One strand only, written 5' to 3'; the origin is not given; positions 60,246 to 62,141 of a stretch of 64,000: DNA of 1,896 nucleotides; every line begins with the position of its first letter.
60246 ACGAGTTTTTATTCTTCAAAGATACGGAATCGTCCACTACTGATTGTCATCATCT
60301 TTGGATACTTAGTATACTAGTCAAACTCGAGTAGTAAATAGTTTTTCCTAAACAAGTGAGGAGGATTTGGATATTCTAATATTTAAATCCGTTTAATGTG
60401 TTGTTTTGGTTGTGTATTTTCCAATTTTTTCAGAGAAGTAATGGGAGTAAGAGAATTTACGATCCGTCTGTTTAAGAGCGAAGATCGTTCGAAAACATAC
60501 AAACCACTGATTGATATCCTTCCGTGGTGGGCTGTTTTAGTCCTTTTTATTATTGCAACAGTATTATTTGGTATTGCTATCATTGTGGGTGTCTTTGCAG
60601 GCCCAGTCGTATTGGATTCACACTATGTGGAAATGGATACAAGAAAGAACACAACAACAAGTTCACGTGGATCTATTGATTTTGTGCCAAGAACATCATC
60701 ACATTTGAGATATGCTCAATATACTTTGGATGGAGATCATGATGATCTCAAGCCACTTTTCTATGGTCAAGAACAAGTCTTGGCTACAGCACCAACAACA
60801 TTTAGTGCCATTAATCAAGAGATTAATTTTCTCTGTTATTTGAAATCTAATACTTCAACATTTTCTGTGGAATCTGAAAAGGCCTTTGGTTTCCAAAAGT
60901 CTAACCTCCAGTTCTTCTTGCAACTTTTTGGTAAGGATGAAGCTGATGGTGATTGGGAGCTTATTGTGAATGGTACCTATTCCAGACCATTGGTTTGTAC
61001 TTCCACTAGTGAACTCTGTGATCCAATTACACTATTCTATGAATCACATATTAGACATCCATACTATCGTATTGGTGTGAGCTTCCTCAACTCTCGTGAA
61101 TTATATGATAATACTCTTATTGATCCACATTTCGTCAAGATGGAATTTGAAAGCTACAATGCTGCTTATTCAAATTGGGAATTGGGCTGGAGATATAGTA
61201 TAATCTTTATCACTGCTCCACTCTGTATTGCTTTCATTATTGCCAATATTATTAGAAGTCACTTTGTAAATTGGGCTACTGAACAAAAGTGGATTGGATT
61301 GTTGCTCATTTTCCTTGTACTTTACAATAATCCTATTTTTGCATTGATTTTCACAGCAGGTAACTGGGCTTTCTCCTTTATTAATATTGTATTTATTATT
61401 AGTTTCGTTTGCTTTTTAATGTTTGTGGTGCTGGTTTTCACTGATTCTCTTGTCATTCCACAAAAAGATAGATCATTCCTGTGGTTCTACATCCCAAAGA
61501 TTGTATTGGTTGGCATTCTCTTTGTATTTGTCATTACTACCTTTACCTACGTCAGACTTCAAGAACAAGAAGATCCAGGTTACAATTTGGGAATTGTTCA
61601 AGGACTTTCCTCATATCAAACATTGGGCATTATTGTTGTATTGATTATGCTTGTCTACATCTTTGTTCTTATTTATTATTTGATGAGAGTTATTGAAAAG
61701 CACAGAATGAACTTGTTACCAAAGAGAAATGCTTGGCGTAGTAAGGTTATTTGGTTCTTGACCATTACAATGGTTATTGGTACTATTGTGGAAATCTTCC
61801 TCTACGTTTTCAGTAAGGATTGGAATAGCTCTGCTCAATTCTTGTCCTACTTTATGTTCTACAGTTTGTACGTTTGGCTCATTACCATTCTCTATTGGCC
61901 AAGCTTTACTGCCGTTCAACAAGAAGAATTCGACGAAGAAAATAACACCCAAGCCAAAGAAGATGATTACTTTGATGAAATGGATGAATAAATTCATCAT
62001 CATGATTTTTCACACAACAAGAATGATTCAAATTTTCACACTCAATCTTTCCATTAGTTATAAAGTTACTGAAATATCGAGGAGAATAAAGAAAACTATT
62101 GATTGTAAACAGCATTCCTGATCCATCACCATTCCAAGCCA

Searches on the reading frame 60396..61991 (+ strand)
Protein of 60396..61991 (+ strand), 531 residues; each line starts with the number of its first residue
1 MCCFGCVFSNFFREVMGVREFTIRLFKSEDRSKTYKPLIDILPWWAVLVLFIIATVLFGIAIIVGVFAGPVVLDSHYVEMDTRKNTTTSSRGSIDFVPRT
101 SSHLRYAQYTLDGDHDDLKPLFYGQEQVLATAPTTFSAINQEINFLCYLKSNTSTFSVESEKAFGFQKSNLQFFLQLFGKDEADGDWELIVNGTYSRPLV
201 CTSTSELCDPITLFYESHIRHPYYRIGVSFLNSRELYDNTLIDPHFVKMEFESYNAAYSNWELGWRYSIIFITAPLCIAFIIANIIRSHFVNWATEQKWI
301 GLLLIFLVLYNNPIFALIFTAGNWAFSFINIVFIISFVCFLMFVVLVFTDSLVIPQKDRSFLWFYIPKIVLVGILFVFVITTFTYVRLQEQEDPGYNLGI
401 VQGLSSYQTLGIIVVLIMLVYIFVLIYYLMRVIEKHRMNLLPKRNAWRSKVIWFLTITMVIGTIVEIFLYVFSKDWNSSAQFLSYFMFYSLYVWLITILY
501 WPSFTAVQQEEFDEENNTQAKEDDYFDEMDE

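Call 16: search_protein_families(library=pfam, proteins=[window:60396-61991:+], max_evalue=0.00001)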
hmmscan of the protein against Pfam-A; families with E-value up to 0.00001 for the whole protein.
window:60396-61991:+ (531 aa): 1 family
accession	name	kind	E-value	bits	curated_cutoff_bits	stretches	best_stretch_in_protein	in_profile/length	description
PF06664.17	WLS-like_TM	-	6.1e-59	199.8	28.3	1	255-503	1-246/247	Wntless-like, transmembrane domain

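Call 17: find_encoding_contigs(protein=window:60396-61991:+, flank=2000, max_places=5)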
Protein window:60396-61991:+ (531 aa): no gene with exactly this product is on record in the collection.
